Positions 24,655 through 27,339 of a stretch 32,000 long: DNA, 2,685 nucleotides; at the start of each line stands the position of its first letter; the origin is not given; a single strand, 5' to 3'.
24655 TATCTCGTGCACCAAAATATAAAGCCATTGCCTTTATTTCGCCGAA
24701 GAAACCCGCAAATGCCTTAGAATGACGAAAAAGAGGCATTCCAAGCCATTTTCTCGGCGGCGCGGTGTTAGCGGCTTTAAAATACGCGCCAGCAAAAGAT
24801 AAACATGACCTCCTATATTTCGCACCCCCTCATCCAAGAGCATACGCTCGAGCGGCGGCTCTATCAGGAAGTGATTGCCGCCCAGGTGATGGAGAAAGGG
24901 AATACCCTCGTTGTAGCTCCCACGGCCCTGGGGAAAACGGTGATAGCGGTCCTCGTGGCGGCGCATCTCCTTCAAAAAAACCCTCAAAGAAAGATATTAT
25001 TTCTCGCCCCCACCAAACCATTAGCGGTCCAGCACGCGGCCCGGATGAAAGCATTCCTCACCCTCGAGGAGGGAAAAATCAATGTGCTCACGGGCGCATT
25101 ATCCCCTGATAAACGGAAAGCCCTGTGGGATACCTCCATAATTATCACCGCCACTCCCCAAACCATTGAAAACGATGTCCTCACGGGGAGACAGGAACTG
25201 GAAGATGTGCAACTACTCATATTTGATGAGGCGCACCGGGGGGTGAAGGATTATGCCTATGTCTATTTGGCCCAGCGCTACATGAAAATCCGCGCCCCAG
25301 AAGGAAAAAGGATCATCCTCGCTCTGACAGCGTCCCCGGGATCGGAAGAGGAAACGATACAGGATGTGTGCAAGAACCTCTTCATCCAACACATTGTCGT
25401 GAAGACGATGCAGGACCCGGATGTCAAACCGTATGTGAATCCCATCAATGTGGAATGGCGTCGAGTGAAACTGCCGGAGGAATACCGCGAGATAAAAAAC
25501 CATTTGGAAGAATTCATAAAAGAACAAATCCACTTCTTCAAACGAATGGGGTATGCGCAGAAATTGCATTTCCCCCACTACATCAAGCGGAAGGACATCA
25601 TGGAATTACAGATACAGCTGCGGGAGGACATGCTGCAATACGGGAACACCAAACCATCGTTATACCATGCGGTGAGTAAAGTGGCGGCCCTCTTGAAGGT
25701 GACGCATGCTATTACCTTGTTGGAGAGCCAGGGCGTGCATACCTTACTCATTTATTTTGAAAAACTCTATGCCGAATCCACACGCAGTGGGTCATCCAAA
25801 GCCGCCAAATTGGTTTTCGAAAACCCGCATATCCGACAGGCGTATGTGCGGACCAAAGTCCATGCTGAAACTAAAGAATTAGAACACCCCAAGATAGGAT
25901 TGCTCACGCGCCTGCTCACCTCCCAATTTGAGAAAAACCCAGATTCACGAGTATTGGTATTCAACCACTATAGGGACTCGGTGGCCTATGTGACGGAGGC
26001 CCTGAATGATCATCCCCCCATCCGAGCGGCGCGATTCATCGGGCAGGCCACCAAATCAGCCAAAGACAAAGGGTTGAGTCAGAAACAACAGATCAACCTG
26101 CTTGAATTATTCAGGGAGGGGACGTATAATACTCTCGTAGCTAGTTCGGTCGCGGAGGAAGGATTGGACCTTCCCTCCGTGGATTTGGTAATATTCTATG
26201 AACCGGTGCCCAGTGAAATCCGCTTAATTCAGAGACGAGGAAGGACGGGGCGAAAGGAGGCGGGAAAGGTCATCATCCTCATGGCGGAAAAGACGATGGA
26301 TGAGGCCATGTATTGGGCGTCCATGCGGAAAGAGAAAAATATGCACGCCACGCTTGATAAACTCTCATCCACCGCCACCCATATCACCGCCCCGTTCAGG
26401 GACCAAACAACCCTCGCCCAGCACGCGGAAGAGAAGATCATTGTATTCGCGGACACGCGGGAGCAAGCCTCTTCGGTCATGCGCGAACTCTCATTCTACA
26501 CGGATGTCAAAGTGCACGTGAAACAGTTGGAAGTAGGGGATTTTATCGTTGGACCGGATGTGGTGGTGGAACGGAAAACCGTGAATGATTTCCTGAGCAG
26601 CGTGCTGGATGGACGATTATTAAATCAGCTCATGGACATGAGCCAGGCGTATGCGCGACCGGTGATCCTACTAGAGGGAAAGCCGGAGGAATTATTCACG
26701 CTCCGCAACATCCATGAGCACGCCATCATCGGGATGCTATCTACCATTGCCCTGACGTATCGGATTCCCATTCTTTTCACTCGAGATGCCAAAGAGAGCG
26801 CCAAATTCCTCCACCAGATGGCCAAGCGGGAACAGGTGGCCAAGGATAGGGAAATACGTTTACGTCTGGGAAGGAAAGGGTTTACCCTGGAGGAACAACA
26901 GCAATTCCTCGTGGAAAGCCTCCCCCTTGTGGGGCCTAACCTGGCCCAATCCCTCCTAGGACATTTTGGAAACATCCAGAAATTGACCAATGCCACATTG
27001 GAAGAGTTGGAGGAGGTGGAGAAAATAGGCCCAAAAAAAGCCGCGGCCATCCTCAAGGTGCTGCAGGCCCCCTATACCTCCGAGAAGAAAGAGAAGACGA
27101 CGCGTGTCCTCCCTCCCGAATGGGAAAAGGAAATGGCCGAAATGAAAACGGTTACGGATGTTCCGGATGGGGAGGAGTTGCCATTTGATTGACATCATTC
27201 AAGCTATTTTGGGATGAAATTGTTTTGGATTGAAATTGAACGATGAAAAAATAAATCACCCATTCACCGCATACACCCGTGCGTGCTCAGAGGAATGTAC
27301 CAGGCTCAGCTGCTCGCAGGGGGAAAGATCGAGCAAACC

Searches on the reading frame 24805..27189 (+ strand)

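Call 74: search_protein_families(library=pfam, proteins=[window:24805-27189:+], max_evalue=0.001)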
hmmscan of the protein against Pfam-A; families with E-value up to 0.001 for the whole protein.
window:24805-27189:+ (795 aa): 10 families
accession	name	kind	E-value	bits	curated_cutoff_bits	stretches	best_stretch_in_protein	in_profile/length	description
PF02732.21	ERCC4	-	1.7e-31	109.4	24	1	550-672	2-140/140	ERCC4 domain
PF00271.37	Helicase_C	-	8.3e-25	87.6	23.5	1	364-484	3-109/110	Helicase conserved C-terminal domain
PF00270.35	DEAD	-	8.4e-25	87.9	26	1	20-182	3-164/167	DEAD/DEAH box helicase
PF04851.21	ResIII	-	2.5e-18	67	22.5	1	18-178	5-162/164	Type III restriction enzyme, res subunit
PF21210.2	RNA_helicase_helical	-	4.6e-14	52.9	27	1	259-346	23-106/108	Putative ATP-dependent RNA helicase, helical bundle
PF12826.13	HHH_2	-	6.2e-11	42.7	27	1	705-756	7-58/64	Helix-hairpin-helix motif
PF14520.12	HHH_5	-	4.3e-08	33.9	27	1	703-754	4-56/57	Helix-hairpin-helix domain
PF00633.29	HHH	-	8.8e-06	25.8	24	1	725-751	3-29/30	Helix-hairpin-helix motif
PF18766.7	SWI2_SNF2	-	2.2e-05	24.6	26.7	1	40-240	27-214/221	SWI2/SNF2 ATPase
PF22590.2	Cas3-like_C_2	-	0.00075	20.2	27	0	423-485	50-105/106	CRISPR-associated nuclease/helicase Cas3, C-terminal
